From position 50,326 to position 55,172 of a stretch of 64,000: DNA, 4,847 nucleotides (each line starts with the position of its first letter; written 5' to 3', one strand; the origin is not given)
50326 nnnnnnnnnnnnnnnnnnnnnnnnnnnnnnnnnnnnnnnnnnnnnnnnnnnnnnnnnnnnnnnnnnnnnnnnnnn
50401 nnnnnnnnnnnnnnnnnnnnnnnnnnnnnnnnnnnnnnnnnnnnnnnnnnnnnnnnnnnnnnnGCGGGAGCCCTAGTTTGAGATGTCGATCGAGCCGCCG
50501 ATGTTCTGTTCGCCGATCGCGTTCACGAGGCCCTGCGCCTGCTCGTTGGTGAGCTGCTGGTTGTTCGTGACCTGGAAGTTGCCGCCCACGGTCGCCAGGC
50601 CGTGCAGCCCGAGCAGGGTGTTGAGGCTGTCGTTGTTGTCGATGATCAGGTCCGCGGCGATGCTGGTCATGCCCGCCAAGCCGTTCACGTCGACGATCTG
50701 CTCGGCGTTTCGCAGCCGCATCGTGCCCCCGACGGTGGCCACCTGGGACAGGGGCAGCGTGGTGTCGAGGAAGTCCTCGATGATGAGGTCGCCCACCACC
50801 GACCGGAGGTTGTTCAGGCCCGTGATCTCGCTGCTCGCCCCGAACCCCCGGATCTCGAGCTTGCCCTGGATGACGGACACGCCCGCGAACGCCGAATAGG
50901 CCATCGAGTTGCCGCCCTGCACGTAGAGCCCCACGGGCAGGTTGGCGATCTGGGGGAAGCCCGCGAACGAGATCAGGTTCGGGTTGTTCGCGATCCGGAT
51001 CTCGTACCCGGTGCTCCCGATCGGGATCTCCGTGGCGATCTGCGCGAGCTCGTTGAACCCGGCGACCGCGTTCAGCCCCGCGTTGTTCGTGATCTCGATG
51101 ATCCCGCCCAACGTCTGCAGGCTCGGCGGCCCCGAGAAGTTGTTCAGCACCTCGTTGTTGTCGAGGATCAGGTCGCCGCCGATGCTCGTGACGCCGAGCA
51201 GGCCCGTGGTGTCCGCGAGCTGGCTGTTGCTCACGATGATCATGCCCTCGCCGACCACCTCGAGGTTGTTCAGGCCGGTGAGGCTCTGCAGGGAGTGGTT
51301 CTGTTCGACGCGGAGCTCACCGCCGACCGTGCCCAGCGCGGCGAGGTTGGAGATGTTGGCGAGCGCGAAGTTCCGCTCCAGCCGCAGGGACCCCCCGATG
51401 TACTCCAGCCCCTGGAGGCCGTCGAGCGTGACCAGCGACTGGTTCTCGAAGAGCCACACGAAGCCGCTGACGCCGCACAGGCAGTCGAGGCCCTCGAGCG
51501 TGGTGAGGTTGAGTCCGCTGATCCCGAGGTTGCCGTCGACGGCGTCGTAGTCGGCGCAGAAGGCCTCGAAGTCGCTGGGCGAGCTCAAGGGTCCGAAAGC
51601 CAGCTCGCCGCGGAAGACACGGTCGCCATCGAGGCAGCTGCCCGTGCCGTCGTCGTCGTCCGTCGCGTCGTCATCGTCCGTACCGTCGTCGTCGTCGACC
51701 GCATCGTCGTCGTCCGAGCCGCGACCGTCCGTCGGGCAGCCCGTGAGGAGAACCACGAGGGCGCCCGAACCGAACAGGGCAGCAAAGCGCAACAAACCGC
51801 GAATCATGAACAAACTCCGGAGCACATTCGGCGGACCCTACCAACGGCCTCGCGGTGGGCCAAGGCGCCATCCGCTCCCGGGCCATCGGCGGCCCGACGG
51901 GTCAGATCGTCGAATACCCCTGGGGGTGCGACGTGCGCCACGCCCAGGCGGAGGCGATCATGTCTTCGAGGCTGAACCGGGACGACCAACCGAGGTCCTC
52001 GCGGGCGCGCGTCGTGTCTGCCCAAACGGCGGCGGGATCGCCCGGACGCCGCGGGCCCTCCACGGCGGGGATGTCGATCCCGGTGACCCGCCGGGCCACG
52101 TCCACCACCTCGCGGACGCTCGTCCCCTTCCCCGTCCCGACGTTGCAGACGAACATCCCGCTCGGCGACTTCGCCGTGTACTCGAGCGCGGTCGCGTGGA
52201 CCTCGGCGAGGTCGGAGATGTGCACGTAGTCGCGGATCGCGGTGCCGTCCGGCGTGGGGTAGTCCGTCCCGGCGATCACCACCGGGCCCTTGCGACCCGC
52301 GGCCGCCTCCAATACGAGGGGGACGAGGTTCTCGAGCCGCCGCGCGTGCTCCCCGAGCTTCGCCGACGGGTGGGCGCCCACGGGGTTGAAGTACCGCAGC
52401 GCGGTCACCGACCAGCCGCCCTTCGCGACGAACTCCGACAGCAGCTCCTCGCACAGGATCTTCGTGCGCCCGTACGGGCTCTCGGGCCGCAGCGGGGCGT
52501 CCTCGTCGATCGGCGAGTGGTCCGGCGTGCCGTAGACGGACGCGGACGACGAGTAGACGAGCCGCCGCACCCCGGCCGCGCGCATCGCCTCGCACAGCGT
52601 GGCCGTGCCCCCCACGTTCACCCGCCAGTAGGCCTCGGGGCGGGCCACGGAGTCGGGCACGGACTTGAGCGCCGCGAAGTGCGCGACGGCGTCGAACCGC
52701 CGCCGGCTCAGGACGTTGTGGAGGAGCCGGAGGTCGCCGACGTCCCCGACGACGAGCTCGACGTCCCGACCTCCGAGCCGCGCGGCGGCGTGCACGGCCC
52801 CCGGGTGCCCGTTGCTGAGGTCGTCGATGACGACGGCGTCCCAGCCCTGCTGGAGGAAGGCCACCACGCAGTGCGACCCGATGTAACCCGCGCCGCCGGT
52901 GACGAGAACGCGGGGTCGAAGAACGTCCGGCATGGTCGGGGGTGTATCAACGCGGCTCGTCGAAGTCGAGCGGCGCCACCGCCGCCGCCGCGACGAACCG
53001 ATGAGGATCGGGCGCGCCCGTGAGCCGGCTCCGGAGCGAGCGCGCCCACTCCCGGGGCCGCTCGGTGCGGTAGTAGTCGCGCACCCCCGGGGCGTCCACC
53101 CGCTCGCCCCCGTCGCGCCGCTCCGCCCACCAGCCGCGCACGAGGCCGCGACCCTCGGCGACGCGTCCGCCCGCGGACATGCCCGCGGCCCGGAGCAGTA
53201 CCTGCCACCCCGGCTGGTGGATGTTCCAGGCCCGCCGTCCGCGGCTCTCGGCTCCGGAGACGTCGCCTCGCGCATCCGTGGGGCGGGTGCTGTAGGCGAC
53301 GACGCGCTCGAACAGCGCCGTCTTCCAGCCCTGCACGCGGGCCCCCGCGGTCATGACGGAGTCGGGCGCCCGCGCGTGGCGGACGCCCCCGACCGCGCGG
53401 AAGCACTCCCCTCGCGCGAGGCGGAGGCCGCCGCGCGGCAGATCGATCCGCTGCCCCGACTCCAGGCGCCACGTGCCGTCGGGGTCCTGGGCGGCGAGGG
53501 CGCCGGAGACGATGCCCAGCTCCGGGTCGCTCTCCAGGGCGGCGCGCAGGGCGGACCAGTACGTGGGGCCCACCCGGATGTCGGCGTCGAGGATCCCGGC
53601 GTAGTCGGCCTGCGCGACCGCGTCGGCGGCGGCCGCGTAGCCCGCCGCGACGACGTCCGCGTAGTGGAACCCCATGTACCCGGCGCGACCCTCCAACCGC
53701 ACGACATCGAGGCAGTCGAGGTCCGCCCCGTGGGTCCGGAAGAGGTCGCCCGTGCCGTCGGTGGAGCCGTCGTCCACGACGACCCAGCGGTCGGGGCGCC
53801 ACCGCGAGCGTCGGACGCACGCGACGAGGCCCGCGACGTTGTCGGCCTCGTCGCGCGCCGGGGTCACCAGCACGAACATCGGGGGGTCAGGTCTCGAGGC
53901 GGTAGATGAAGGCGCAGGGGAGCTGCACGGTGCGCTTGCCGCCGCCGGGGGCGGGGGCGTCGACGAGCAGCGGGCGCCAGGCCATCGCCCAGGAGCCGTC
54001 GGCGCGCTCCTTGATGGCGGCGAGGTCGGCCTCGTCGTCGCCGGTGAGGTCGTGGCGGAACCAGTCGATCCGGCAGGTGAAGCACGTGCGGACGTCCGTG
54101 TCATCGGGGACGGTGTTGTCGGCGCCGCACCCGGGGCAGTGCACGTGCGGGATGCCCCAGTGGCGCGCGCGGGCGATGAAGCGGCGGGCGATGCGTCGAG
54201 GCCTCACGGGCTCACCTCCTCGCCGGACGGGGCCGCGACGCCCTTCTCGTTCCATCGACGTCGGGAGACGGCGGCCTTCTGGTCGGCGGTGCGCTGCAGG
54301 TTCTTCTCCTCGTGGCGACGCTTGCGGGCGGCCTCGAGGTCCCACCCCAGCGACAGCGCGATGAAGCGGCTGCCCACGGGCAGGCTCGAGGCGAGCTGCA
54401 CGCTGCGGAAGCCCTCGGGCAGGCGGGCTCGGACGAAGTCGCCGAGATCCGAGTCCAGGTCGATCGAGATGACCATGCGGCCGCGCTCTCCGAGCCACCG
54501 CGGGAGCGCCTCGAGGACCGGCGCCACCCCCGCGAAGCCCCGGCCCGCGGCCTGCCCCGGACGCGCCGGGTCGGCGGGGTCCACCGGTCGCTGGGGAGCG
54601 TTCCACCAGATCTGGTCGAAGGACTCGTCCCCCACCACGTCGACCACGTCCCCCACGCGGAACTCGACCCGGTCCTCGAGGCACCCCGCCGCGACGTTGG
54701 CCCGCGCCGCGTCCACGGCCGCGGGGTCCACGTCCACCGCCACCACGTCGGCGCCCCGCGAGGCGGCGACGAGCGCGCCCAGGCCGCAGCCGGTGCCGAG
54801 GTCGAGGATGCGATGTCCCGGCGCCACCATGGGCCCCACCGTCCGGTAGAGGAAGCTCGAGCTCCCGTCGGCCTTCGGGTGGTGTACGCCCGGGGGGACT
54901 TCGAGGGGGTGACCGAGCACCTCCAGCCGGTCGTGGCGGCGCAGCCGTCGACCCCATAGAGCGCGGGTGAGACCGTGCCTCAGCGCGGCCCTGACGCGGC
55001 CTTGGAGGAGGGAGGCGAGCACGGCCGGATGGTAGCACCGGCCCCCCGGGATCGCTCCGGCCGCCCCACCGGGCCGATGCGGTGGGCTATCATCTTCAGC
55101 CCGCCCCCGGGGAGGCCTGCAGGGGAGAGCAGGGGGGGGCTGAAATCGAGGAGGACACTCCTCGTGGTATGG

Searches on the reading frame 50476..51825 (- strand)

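Call 66: search_protein_families(library=pfam, max_evalue=0.00001, proteins=[window:50476-51825:-])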
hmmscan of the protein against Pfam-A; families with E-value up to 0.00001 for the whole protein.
window:50476-51825:- (450 aa): 1 family
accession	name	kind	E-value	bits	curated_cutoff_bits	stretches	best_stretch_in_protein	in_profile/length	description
PF01030.30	Recep_L_domain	-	3.9e-12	46.7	21.8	0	130-202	42-98/112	Receptor L domain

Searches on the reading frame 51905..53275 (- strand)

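Call 66: search_protein_families(library=pfam, max_evalue=0.00001, proteins=[window:51905-53275:-])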
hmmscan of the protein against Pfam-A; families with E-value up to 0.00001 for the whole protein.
window:51905-53275:- (457 aa): 7 families
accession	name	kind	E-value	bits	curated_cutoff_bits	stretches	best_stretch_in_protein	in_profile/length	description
PF01370.27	Epimerase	-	1.1e-58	199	20.9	1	123-373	1-234/240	NAD dependent epimerase/dehydratase family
PF16363.11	GDP_Man_Dehyd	-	9.1e-55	186.9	27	1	124-441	1-330/332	GDP-mannose 4,6 dehydratase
PF01073.25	3Beta_HSD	-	1.6e-16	60.7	22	1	124-280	1-158/280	3-beta hydroxysteroid dehydrogenase/isomerase family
PF04321.23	RmlD_sub_bind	-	3.5e-15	56.3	27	1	122-281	2-138/287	RmlD substrate binding domain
PF02719.21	Polysacc_synt_2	-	8.3e-15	55.2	20.2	1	123-300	1-173/293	Polysaccharide biosynthesis protein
PF13460.12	NAD_binding_10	-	6.7e-07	29.8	27.2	1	127-252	1-107/184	NAD(P)H-binding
PF05368.20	NmrA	-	1.3e-06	28.6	27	1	122-244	4-107/298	NmrA-like family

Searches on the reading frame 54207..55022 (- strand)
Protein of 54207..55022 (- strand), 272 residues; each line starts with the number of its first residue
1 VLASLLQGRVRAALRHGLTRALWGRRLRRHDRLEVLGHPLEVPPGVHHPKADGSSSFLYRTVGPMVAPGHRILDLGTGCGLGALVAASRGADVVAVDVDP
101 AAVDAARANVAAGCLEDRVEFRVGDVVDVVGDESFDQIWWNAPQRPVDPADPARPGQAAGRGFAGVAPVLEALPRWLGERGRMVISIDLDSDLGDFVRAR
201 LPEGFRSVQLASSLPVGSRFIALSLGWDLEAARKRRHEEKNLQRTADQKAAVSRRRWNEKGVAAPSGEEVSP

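Call 66: search_protein_families(library=pfam, max_evalue=0.00001, proteins=[window:54207-55022:-])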
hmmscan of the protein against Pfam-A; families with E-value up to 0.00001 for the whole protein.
window:54207-55022:- (272 aa): 7 families
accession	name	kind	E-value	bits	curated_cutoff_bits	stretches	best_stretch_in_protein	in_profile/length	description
PF05175.20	MTS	-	2.7e-11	43.8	23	1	48-143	13-107/170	Methyltransferase small domain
PF13649.12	Methyltransf_25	-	2e-10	41.7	27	1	72-140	1-70/97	Methyltransferase domain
PF06325.19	PrmA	-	1e-08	35.5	22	1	65-137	158-229/296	Ribosomal protein L11 methyltransferase (PrmA)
PF08241.18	Methyltransf_11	-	1.2e-08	35.9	21.2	1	73-140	1-66/95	Methyltransferase domain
PF13847.12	Methyltransf_31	-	4.9e-08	33.2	27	1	69-185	4-109/145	Methyltransferase domain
PF02475.24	TRM5-TYW2_MTfase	-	2.3e-06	28.1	28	1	64-145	32-115/164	TRM5/TYW2 methyltransferase domain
PF12847.13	Methyltransf_18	-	4e-06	27.4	27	1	62-138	8-86/151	Methyltransferase domain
